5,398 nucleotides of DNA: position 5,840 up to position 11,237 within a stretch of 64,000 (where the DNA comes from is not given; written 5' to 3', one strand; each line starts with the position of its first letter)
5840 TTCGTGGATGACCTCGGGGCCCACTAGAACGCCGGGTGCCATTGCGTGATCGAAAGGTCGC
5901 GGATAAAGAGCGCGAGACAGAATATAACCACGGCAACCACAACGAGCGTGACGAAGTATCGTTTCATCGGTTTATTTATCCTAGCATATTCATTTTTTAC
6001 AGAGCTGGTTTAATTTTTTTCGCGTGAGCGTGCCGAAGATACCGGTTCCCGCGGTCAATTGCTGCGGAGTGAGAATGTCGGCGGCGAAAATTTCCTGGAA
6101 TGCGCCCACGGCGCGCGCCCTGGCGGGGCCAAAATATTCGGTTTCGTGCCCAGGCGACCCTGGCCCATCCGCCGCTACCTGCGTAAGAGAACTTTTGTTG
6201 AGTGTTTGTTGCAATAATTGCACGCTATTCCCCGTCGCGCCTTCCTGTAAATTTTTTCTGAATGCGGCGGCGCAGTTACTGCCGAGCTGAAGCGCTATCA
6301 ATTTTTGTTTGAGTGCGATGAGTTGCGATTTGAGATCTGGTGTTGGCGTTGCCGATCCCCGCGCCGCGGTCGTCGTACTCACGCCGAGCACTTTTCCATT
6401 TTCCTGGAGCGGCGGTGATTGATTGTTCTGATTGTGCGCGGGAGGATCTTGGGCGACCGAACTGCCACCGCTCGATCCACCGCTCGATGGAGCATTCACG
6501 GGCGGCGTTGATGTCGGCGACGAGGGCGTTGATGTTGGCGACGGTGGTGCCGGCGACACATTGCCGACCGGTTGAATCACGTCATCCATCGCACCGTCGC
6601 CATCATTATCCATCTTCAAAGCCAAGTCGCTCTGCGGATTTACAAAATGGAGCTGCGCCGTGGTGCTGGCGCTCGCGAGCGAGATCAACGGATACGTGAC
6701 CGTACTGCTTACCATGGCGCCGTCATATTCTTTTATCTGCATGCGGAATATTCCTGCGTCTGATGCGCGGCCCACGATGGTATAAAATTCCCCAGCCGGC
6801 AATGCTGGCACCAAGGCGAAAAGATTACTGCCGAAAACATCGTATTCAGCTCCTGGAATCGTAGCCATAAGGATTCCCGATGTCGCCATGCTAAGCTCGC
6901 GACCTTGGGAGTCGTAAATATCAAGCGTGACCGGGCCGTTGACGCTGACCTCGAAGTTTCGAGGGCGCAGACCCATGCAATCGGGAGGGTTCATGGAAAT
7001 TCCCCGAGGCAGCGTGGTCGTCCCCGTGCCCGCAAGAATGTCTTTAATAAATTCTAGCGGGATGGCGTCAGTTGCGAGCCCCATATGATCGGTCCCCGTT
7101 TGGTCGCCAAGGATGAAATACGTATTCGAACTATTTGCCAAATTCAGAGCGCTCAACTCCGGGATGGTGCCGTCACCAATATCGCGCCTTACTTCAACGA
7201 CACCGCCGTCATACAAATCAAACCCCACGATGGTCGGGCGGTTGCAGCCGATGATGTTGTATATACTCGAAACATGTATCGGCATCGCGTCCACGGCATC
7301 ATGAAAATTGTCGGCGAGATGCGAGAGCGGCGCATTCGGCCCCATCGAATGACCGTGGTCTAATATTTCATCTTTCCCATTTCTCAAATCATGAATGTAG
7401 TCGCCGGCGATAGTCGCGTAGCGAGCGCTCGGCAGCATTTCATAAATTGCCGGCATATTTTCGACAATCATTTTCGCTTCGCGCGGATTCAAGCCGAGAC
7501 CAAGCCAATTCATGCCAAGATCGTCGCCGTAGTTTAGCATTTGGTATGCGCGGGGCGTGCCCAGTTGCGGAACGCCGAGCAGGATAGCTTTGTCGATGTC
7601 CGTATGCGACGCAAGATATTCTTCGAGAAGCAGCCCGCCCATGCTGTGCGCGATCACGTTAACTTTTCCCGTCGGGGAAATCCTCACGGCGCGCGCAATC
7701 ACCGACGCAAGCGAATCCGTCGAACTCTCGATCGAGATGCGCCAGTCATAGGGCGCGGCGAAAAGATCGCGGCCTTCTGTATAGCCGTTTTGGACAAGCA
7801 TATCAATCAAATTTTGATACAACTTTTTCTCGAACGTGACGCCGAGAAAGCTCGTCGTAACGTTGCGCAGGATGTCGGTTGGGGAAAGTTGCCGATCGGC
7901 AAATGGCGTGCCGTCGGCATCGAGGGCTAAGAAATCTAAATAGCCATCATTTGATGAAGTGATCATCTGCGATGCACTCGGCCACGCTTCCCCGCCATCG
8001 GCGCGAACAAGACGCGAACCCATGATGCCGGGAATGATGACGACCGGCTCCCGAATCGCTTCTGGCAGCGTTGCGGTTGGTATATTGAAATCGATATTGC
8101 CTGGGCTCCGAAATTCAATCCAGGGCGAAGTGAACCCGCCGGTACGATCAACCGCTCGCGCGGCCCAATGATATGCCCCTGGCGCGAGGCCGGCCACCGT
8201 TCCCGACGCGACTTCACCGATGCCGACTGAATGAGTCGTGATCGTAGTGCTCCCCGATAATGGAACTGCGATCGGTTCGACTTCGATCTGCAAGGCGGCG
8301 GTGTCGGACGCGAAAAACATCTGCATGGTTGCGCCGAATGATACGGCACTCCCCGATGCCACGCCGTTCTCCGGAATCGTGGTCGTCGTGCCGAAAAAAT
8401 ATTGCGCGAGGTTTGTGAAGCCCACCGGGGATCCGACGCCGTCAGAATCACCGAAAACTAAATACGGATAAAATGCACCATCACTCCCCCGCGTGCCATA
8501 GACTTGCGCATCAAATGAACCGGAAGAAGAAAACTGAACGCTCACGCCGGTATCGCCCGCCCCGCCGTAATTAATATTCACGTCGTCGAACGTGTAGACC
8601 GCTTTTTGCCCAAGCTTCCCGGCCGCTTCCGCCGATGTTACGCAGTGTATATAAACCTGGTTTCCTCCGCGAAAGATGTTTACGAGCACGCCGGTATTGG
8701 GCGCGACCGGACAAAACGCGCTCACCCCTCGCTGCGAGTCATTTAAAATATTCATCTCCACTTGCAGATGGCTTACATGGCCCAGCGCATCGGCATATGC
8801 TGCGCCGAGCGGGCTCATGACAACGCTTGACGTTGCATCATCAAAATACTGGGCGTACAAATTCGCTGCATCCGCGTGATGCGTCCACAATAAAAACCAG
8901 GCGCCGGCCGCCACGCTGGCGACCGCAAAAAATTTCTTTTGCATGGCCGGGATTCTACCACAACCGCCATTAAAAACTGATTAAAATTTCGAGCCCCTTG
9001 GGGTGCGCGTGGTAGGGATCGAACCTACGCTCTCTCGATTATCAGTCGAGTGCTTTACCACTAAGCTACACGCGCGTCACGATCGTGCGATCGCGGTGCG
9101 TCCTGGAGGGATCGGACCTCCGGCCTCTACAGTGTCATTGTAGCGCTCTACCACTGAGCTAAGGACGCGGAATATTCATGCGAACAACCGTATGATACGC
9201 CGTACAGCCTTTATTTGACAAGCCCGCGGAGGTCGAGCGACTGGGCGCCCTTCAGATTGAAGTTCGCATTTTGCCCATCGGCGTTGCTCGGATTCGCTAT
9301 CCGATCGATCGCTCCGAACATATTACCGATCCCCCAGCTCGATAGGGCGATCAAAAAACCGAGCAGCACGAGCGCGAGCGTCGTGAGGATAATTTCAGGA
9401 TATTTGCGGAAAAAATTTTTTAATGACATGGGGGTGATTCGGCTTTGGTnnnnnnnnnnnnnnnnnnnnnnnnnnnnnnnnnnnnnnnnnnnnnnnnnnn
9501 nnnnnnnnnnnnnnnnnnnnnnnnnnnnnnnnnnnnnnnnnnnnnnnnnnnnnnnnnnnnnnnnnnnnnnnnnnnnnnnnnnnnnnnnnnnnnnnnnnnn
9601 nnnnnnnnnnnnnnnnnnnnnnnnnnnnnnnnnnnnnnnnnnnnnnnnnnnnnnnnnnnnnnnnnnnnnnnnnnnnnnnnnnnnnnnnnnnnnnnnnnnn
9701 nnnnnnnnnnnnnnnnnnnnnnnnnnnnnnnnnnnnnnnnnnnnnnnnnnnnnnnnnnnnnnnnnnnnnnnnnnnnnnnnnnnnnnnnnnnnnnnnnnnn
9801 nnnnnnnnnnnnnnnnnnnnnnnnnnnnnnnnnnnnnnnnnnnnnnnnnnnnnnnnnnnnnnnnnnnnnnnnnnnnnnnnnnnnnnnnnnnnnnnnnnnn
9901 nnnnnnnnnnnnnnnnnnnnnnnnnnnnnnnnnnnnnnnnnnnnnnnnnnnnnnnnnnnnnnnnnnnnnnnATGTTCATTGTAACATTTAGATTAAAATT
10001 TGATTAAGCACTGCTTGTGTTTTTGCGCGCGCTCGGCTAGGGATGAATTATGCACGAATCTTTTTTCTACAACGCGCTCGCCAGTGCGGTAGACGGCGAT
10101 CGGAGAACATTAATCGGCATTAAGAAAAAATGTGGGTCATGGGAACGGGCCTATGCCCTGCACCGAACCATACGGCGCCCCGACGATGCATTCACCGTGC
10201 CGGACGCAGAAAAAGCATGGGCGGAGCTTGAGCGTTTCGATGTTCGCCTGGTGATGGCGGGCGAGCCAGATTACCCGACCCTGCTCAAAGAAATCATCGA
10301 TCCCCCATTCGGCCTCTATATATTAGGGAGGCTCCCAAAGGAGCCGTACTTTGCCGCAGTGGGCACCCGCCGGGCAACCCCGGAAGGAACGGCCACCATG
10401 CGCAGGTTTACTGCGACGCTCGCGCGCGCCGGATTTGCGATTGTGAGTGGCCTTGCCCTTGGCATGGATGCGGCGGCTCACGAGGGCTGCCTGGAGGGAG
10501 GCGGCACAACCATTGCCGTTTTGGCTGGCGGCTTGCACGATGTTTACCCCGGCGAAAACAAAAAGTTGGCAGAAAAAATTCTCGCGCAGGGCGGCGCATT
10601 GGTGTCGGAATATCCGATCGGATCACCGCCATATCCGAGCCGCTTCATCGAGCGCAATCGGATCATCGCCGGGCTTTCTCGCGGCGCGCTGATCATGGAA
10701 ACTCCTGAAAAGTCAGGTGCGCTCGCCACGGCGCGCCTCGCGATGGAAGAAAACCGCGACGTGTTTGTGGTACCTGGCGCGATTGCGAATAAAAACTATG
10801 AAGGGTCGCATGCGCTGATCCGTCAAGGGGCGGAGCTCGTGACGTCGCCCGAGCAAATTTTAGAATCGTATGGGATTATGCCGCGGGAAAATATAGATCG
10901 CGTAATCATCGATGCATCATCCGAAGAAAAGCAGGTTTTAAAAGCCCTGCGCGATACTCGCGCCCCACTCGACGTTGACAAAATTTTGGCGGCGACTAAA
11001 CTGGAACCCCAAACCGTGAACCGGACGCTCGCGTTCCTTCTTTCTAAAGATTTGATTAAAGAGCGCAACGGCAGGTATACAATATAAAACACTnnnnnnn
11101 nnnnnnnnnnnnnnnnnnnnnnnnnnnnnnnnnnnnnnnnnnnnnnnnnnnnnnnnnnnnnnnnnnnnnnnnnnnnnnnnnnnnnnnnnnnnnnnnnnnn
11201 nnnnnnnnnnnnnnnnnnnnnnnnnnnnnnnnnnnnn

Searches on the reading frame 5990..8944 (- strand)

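Call 53: search_protein_families(library=pfam, proteins=[window:5990-8944:-], max_evalue=0.001)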
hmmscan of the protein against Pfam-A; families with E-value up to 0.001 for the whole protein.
window:5990-8944:- (984 aa): 2 families
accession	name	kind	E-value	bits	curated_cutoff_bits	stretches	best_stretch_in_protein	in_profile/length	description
PF02450.21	LCAT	-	1.6e-21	77.5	21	1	374-507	67-205/392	Lecithin:cholesterol acyltransferase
PF00561.26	Abhydrolase_1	-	1.5e-07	31.8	25.8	1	300-470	2-116/245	alpha/beta hydrolase fold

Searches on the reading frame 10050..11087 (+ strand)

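Call 53: search_protein_families(library=pfam, proteins=[window:10050-11087:+], max_evalue=0.001)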
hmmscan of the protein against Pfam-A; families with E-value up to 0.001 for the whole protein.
window:10050-11087:+ (345 aa): 3 families
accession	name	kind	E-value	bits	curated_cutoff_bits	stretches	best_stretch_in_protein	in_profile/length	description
PF02481.21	DNA_processg_A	-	9.8e-71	237.7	29.6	1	60-265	2-211/212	DNA recombination-mediator protein A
PF17782.7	DprA_WH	-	0.00029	21.2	22.9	1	288-328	9-47/61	DprA winged helix domain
PF25213.1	HVO_A0261_N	-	0.00058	20.1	35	0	290-344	10-62/86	HVO_A0261 N-terminal domain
